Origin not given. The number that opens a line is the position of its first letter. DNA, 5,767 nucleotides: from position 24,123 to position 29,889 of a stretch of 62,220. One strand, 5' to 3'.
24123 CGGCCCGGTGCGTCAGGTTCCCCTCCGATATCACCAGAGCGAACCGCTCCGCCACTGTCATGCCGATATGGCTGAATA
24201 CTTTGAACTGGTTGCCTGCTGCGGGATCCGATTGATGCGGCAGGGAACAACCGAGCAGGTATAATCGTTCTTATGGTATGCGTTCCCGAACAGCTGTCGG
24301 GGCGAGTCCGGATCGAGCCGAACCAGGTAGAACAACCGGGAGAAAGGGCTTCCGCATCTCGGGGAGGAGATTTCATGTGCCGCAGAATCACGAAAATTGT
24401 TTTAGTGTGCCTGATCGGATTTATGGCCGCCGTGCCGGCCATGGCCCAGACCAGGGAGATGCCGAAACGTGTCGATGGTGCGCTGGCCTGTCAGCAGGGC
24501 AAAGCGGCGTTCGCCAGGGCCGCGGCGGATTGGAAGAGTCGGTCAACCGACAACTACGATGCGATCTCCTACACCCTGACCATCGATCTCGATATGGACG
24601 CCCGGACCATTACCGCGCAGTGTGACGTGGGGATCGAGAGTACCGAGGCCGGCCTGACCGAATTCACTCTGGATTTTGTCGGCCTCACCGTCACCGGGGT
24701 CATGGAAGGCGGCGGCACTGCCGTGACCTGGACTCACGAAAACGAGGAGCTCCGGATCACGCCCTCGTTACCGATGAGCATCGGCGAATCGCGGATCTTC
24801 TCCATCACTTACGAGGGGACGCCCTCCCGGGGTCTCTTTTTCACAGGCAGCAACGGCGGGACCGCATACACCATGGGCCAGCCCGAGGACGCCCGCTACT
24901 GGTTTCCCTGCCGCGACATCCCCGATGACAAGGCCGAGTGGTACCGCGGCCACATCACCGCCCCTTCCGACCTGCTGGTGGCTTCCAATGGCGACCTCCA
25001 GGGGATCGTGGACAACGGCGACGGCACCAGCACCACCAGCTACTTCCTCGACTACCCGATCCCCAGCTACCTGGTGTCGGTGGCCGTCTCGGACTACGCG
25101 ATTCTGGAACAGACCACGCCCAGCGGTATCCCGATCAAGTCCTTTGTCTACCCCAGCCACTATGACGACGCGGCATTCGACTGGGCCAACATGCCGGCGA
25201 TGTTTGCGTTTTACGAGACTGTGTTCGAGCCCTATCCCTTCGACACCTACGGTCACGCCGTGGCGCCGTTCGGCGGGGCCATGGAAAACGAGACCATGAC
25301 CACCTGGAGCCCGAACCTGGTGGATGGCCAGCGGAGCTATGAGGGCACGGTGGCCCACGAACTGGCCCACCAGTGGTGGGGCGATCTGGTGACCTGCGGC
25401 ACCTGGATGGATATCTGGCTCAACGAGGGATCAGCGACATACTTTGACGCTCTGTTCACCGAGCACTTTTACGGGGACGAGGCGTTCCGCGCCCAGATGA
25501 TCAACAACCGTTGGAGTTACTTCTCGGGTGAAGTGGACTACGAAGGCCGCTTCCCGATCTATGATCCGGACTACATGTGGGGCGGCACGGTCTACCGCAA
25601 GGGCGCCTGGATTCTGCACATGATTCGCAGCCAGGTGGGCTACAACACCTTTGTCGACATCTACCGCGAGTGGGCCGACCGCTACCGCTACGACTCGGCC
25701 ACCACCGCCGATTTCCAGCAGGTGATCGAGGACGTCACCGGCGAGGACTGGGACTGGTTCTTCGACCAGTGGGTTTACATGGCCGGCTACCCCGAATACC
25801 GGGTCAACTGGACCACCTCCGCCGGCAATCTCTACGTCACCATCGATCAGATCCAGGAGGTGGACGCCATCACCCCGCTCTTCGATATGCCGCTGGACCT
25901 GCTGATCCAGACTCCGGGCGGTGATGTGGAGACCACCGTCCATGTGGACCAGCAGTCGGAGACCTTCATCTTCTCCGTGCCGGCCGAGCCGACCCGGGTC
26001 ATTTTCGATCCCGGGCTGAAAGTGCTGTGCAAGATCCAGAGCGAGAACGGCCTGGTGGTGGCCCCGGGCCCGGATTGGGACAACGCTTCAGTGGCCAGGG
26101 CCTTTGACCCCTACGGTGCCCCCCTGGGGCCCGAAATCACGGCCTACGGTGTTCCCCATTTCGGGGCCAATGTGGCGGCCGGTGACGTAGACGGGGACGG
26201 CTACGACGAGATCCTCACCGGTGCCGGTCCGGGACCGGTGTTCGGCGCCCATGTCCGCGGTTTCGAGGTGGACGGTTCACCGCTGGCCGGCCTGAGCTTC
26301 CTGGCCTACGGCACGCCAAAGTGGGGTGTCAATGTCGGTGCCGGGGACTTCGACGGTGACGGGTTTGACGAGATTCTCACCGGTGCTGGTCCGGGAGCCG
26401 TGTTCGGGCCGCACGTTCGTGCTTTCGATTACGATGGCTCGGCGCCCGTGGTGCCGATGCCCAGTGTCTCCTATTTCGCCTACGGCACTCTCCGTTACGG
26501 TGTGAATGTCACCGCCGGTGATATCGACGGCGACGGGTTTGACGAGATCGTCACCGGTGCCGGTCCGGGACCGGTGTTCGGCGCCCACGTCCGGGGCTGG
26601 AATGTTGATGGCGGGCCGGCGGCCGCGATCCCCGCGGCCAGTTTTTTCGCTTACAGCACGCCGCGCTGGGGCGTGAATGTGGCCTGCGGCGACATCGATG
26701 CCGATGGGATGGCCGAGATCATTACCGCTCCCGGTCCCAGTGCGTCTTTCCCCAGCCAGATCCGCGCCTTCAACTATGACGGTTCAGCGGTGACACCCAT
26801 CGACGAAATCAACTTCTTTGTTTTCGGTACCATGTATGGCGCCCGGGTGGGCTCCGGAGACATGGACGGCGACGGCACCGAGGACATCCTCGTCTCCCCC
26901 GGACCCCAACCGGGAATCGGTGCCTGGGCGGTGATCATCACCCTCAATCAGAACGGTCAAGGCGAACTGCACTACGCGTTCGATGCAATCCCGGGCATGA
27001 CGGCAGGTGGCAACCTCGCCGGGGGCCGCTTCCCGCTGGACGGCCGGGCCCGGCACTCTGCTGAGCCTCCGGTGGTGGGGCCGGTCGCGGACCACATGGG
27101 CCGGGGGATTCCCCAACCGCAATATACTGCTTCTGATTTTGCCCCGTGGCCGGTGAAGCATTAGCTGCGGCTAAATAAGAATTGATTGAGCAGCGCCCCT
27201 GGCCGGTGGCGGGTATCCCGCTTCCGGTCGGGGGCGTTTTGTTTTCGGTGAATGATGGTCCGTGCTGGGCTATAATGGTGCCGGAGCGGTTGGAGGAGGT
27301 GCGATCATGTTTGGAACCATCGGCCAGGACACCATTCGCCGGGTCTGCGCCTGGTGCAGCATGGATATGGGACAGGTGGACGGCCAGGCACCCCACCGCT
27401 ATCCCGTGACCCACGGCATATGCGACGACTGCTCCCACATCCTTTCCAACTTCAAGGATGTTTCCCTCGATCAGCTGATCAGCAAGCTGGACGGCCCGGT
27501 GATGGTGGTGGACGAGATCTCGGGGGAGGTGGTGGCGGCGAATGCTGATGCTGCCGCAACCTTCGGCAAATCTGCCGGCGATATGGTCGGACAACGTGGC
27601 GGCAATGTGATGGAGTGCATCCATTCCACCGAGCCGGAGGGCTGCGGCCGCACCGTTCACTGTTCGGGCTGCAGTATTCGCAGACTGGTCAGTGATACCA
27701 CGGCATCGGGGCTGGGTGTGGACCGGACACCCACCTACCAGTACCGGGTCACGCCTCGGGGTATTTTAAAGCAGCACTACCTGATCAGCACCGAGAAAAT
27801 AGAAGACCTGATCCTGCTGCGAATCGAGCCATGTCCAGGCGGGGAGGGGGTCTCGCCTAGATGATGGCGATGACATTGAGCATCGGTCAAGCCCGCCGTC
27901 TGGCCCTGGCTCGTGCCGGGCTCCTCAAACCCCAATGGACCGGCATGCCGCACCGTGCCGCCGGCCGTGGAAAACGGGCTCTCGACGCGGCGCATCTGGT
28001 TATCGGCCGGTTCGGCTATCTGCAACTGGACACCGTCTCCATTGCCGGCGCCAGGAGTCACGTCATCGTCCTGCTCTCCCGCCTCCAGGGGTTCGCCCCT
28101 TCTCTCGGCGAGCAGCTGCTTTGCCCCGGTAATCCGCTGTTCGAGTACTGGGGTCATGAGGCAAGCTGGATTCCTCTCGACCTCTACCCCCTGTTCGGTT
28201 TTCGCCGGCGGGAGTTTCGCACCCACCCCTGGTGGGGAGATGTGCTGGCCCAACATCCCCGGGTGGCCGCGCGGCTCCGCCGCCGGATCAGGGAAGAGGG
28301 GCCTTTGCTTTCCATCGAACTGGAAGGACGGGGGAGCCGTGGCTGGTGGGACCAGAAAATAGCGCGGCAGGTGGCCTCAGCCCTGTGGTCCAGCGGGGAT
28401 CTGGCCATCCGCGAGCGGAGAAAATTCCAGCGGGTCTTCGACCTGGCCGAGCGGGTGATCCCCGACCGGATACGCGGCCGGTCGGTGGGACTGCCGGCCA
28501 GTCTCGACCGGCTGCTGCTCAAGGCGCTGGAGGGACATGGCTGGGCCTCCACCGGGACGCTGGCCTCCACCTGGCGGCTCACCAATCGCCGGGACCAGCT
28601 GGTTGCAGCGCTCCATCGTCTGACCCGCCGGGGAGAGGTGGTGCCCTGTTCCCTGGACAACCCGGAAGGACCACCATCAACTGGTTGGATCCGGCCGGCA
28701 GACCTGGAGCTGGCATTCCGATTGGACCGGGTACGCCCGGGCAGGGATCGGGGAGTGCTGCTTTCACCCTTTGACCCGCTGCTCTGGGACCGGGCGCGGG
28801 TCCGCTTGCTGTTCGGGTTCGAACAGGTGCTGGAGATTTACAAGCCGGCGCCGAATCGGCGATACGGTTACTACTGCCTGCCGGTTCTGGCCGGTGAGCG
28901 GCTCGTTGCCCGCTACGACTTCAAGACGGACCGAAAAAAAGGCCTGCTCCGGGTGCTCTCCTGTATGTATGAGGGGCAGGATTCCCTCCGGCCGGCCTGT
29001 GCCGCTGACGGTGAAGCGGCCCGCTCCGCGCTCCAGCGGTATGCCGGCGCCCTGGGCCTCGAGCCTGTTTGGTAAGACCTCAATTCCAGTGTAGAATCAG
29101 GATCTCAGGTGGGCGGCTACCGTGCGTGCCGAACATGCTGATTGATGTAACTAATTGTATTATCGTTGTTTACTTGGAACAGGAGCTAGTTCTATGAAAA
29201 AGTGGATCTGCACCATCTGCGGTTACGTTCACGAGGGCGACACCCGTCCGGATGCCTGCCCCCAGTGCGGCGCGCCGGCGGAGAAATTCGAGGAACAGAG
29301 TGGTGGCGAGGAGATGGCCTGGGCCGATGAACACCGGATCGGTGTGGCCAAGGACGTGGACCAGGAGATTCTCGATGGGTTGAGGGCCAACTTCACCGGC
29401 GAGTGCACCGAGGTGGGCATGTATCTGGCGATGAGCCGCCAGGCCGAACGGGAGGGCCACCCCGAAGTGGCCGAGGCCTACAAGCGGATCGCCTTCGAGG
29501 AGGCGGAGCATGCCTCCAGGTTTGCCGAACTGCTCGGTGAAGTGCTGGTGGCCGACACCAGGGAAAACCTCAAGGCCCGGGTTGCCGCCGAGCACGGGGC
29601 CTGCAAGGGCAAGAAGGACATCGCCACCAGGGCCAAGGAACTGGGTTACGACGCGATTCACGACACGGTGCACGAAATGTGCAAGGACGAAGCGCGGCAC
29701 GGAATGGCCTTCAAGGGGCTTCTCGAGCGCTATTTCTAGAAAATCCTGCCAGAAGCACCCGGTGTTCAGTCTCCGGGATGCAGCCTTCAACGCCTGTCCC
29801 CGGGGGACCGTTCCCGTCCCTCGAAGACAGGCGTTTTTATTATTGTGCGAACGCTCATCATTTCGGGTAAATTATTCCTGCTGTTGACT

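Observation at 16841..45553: One ~330-aa C-terminal FG-GAP cassette is fused to five secreted proteins with unrelated heads (M14, M1, S8, C25, VCBS propeller)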

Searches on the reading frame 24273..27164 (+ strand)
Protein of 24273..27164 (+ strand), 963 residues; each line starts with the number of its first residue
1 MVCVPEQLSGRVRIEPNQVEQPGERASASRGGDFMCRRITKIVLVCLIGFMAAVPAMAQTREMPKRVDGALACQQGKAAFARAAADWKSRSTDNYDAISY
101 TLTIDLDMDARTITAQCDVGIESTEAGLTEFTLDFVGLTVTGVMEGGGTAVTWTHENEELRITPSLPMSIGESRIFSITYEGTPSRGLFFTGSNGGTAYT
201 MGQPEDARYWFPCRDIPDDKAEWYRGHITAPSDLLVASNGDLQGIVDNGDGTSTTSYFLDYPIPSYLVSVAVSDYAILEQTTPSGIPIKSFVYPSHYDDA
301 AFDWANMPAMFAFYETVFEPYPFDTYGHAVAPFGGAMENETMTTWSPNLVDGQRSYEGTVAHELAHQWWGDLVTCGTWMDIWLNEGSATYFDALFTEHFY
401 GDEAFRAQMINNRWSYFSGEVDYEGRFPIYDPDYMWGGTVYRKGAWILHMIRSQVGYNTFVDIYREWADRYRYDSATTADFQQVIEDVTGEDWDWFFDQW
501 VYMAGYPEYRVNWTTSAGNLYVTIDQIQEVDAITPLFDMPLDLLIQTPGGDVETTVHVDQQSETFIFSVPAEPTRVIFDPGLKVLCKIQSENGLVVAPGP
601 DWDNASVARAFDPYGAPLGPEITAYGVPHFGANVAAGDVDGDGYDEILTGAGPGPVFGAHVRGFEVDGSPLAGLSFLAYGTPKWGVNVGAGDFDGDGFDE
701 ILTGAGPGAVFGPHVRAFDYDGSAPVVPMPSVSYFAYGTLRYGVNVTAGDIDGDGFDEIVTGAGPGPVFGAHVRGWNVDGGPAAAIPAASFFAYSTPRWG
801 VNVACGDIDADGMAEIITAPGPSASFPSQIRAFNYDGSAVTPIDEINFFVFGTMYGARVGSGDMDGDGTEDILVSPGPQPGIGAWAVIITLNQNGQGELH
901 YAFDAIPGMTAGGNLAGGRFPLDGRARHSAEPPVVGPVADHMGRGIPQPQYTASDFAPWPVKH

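Call 4: search_protein_families(library=pfam, proteins=[window:24273-27164:+], max_evalue=0.01)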
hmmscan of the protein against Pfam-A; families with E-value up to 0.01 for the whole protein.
window:24273-27164:+ (963 aa): 5 families
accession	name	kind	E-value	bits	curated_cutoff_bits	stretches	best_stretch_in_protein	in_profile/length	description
PF01433.26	Peptidase_M1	-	1.7e-31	110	27.7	1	308-500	7-218/218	Peptidase family M1 domain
PF01839.29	FG-GAP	-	2.5e-18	66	22.1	3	630-654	1-25/37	FG-GAP repeat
PF17900.6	Peptidase_M1_N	-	3e-15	57.2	25.8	1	99-267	4-186/186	Peptidase M1 N-terminal domain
PF13517.12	FG-GAP_3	-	5.2e-15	56.2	26.9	2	692-760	1-60/61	FG-GAP-like repeat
PF25292.1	Beta-prop_CGLA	-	0.0017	18.3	26.8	0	634-657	34-57/316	Lambda-carrageenase beta-propeller domain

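Call 5: search_protein_families(library=ncbifam, proteins=[window:24273-27164:+], max_evalue=0.01)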
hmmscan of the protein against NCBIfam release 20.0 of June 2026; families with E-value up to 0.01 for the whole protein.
window:24273-27164:+ (963 aa): 3 families
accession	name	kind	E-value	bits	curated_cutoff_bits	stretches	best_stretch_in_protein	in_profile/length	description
TIGR02411.1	leuko_A4_hydro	equivalog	3.4e-34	118.5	761.7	1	98-519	14-457/600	leukotriene-A(4) hydrolase/aminopeptidase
TIGR02412.1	pepN_strep_liv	equivalog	5.6e-32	111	591.2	1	198-521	120-459/832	aminopeptidase N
TIGR02414.1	pepN_proteo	equivalog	7.1e-23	80.7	718.2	1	97-561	9-500/868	aminopeptidase N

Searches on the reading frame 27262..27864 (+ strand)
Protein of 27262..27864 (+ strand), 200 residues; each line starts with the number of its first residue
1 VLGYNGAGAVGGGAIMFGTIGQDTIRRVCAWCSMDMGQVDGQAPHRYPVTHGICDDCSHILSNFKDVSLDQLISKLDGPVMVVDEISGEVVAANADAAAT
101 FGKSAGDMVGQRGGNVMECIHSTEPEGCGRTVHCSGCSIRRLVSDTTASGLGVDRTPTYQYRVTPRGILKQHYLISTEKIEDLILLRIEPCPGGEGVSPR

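Call 9: search_protein_families(library=pfam, proteins=[window:27262-27864:+], max_evalue=0.001)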
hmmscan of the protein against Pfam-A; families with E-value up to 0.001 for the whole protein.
window:27262-27864:+ (200 aa): 1 family
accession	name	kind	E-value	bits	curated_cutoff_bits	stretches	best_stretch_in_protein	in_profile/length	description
PF00989.32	PAS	-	0.00039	20.8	22.6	1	69-111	3-44/113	PAS fold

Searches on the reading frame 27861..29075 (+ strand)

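Call 9: search_protein_families(library=pfam, proteins=[window:27861-29075:+], max_evalue=0.001)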
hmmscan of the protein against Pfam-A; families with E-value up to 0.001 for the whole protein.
window:27861-29075:+ (404 aa): 1 family
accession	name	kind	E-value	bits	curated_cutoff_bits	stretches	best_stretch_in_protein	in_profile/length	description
PF06224.18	AlkZ-like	-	1.2e-49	170.1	25.9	1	48-367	1-307/329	DNA glycosylase AlkZ-like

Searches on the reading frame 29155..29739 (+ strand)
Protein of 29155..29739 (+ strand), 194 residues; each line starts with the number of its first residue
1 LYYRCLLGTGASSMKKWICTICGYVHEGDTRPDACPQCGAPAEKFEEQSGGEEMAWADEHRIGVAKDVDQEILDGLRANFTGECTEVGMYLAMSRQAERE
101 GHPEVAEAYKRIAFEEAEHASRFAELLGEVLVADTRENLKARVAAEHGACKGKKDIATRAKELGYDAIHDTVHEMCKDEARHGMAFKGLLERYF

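Call 9: search_protein_families(library=pfam, proteins=[window:29155-29739:+], max_evalue=0.001)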
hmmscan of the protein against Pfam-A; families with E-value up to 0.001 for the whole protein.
window:29155-29739:+ (194 aa): 4 families
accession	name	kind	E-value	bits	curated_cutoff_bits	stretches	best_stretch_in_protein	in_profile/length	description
PF21349.2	RUBY_RBDX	-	3.7e-15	55.5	26.5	1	17-46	1-30/30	Rubrerythrin, rubredoxin-like domain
PF02915.23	Rubrerythrin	-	1.1e-14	55.4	22.8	1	76-189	3-136/137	Rubrerythrin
PF03405.20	FA_desaturase_2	-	0.0003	20.2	22.7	0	93-141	172-220/325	Fatty acid desaturase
PF23458.2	DUF7130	-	0.00046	20.5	35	1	16-45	53-83/89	Domain of unknown function (DUF7130)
